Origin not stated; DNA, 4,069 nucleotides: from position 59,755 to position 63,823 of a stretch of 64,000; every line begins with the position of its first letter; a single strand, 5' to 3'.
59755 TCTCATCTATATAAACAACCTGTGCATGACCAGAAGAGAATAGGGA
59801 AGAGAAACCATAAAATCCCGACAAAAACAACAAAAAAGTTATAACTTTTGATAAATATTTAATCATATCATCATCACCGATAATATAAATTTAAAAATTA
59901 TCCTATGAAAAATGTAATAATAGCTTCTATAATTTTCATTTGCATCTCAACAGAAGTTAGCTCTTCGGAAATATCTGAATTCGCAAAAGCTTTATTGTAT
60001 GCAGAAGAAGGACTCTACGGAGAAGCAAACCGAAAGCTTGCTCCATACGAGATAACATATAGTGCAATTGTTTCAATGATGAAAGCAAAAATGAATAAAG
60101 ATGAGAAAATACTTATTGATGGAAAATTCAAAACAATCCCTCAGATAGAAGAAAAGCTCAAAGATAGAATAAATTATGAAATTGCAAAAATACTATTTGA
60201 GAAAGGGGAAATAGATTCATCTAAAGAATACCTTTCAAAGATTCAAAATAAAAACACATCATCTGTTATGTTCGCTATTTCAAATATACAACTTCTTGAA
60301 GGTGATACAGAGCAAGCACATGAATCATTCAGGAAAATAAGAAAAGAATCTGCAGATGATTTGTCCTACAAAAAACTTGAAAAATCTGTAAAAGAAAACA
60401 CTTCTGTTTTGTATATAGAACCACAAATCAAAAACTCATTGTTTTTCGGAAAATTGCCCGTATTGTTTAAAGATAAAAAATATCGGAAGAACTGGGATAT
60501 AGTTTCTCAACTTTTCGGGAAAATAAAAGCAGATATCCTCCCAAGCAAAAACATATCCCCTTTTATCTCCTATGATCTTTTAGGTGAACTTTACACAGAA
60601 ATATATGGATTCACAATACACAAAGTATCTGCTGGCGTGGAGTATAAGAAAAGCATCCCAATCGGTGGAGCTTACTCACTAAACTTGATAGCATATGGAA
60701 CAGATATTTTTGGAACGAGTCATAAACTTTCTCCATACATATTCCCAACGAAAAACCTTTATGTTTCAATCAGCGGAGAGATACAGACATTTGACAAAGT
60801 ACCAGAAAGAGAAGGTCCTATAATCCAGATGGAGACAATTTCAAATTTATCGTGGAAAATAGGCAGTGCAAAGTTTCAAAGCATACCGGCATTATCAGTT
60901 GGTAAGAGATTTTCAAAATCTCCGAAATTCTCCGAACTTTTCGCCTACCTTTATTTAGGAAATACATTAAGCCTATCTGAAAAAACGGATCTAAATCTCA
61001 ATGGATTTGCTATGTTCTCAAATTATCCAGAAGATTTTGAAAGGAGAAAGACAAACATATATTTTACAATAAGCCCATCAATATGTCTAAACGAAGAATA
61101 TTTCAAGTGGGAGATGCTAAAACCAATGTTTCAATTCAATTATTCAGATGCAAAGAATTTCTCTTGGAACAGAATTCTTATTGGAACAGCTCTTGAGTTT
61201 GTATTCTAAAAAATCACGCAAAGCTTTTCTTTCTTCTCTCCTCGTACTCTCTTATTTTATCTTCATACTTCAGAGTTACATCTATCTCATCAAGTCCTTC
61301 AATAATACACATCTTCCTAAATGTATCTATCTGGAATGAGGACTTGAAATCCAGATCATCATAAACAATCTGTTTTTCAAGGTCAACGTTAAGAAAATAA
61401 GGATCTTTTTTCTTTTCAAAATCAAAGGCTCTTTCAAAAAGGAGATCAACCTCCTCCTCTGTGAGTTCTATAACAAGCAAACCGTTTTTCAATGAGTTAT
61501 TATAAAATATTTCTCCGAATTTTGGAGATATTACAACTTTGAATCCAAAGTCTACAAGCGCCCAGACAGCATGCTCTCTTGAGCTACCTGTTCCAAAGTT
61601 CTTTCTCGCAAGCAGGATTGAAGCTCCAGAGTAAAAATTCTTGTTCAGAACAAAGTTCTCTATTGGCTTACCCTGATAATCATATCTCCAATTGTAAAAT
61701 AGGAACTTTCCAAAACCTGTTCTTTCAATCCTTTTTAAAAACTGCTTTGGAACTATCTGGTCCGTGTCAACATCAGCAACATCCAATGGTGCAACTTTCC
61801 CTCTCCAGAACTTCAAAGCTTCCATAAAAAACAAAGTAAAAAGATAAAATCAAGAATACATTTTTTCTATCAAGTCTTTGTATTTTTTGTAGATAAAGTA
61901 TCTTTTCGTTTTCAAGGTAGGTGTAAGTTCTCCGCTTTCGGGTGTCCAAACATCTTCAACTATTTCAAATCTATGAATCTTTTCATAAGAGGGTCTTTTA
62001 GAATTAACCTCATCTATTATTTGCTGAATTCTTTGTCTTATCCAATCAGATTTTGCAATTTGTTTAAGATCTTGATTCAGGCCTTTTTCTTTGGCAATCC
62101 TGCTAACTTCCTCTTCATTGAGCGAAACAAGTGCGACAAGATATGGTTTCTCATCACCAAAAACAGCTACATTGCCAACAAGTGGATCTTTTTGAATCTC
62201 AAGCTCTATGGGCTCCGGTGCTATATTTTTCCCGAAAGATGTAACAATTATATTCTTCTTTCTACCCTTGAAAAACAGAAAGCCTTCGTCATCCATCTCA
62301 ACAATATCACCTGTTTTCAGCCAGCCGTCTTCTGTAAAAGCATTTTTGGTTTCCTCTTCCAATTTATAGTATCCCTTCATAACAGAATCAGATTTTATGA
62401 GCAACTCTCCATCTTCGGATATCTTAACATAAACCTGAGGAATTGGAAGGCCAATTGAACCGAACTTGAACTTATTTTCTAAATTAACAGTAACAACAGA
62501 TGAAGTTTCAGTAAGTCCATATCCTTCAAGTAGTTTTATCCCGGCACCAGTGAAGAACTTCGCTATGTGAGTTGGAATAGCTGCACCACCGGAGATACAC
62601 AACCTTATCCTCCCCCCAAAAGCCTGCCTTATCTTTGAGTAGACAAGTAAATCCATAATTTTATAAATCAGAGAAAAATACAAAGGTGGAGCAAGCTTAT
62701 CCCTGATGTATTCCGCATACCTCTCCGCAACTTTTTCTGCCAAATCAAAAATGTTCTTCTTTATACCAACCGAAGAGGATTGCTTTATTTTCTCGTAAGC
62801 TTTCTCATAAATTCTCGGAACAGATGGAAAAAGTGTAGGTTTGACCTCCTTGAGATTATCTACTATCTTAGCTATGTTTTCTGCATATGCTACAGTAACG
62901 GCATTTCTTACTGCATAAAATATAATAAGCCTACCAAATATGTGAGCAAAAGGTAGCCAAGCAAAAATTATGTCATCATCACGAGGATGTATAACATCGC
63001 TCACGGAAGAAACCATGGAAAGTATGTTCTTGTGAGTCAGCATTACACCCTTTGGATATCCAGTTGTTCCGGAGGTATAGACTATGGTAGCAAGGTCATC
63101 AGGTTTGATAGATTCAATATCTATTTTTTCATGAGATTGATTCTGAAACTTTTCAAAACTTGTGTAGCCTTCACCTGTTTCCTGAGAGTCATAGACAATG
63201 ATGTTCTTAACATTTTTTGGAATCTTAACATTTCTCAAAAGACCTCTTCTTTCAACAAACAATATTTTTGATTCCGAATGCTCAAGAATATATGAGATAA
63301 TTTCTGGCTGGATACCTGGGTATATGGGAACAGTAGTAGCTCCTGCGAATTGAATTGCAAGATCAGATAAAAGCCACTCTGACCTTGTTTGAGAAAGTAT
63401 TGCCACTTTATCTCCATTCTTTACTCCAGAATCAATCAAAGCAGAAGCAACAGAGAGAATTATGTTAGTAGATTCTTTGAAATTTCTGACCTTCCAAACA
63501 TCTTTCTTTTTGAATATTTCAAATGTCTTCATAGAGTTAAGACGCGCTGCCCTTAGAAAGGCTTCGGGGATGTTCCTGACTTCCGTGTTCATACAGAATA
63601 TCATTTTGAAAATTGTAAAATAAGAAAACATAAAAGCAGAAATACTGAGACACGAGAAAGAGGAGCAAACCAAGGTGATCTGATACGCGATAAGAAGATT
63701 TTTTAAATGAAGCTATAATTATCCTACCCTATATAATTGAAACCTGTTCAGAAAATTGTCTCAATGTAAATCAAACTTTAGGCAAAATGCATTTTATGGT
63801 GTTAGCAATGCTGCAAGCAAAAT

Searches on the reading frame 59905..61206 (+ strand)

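Call 62: search_protein_families(library=pfam, proteins=[window:59905-61206:+], max_evalue=0.001)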
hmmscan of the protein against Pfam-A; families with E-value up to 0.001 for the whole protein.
window:59905-61206:+ (434 aa): 1 family
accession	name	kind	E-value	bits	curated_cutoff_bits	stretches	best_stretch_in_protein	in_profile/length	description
PF13181.12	TPR_8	-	0.00071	20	25.7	0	88-112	2-26/34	Tetratricopeptide repeat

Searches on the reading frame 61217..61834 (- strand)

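Call 62: search_protein_families(library=pfam, proteins=[window:61217-61834:-], max_evalue=0.001)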
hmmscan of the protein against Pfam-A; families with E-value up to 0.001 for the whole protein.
window:61217-61834:- (206 aa): 1 family
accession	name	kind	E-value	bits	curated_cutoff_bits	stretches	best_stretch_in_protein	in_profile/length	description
PF00694.25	Aconitase_C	-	1.2e-33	116.7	22.8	1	5-126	2-130/131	Aconitase C-terminal domain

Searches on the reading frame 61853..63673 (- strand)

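Call 62: search_protein_families(library=pfam, proteins=[window:61853-63673:-], max_evalue=0.001)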
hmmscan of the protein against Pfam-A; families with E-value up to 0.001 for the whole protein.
window:61853-63673:- (607 aa): 2 families
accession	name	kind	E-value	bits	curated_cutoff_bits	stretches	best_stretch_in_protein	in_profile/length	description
PF00501.34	AMP-binding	-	2.3e-77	260.8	29.9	1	64-436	23-384/384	AMP-binding enzyme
PF23562.2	AMP-binding_C_3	-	9e-15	55.6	20.8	1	474-607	2-121/124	AMP-binding enzyme C-terminal domain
